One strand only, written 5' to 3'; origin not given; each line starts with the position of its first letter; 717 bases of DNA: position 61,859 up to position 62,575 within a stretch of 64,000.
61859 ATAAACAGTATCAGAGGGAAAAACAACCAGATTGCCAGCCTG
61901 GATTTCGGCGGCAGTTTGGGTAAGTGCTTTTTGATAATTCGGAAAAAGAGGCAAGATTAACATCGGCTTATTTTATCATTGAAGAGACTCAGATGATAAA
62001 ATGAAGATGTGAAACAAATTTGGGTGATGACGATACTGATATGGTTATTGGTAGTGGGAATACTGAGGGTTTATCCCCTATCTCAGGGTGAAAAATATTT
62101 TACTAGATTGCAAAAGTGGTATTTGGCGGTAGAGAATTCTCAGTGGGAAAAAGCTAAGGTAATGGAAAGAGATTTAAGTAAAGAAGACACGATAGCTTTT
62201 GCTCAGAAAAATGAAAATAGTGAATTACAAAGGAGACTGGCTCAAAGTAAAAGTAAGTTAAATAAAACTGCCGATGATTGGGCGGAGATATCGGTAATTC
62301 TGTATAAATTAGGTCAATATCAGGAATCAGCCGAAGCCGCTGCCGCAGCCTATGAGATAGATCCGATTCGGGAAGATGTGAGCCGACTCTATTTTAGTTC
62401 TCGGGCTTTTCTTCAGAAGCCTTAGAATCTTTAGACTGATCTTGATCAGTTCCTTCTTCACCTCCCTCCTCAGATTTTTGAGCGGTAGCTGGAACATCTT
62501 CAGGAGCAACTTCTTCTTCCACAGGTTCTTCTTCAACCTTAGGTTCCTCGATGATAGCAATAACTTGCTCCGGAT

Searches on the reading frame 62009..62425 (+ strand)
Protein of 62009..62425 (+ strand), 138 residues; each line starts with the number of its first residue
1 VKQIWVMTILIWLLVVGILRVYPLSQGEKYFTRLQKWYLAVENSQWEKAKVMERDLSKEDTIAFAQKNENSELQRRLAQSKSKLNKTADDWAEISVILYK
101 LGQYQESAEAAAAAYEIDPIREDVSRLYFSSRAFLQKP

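Call 78: search_protein_families(library=pfam, proteins=[window:62009-62425:+], max_evalue=0.01)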
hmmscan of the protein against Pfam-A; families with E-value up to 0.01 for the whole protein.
window:62009-62425:+ (138 aa): 1 family
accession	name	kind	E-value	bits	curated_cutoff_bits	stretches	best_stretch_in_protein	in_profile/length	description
PF07719.23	TPR_2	-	0.00018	21.8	27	1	89-119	2-32/34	Tetratricopeptide repeat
